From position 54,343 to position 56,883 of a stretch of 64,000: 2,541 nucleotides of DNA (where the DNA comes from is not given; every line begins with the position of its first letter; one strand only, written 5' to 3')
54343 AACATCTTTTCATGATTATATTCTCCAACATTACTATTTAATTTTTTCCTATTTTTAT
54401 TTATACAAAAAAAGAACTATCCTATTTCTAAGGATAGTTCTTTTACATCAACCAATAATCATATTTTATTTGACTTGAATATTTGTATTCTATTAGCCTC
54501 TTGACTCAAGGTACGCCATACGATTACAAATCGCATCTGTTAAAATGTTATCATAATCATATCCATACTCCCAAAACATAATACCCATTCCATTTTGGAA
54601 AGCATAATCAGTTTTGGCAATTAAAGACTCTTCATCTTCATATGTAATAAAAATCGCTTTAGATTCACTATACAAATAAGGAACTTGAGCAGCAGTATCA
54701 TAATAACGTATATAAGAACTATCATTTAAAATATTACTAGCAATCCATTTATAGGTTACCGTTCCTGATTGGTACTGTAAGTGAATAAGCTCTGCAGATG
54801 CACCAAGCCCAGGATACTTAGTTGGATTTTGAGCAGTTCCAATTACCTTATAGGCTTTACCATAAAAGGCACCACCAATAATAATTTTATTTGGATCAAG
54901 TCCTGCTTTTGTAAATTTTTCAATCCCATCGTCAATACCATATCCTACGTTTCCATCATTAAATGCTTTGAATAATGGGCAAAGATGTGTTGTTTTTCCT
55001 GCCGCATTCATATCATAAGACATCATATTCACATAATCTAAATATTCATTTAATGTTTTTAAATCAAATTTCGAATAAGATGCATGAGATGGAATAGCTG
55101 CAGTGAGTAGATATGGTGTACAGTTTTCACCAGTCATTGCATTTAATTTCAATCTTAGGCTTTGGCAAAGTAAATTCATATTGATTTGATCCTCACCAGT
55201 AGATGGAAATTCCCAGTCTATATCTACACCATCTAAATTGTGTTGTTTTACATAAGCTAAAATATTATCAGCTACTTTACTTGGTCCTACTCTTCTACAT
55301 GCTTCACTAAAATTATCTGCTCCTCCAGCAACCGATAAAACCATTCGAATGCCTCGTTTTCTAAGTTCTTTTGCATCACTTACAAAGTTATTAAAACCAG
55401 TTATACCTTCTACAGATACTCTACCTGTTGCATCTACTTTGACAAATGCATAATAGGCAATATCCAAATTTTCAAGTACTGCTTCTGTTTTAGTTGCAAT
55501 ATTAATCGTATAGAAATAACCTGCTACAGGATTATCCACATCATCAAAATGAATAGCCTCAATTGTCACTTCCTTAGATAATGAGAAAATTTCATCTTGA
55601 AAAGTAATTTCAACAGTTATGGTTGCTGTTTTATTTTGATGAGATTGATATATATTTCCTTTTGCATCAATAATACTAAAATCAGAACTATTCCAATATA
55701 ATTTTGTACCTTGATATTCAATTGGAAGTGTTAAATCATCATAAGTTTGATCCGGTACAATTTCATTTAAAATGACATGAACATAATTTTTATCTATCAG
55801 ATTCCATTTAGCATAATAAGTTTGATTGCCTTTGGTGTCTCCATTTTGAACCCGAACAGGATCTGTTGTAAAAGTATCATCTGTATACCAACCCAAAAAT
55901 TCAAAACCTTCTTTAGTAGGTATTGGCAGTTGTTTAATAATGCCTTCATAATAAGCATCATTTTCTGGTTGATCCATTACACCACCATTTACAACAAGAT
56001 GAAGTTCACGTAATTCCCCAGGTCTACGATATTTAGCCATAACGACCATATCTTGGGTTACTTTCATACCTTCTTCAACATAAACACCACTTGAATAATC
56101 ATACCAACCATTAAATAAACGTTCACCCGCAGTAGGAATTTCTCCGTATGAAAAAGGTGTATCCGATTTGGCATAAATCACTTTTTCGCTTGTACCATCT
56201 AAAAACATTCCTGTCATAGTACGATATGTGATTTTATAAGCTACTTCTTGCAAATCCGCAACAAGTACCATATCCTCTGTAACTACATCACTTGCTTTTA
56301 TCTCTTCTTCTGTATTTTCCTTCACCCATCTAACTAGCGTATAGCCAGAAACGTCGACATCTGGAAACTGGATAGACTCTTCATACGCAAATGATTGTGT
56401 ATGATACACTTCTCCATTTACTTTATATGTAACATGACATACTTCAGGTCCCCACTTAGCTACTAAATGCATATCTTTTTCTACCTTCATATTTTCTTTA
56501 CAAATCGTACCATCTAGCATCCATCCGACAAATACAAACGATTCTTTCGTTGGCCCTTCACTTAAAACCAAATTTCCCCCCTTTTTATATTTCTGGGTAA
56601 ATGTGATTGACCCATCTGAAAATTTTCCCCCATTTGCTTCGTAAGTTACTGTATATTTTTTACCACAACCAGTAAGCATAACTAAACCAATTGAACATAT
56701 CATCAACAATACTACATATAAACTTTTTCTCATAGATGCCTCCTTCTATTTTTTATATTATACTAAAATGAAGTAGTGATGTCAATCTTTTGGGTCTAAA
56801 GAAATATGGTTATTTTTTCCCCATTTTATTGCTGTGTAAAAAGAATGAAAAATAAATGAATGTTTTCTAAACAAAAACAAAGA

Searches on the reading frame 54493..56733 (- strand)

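Call 52: search_protein_families(library=pfam, proteins=[window:54493-56733:-], max_evalue=0.00001)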
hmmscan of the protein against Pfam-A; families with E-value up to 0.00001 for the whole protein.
window:54493-56733:- (746 aa): 3 families
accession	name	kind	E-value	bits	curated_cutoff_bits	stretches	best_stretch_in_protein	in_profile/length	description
PF00704.34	Glyco_hydro_18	-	1.9e-54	185.9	29.6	1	404-726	3-317/317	Glycosyl hydrolases family 18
PF09479.16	Flg_new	-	1.1e-30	105.9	27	2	248-309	7-65/65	Listeria-Bacteroides repeat domain (List_Bact_rpt)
PF23916.1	TIM-barrel_EndoS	-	1e-06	29.1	27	1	455-577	53-174/238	Endo-beta-N-acetylglucosaminidase EndoS TIM-barrel domain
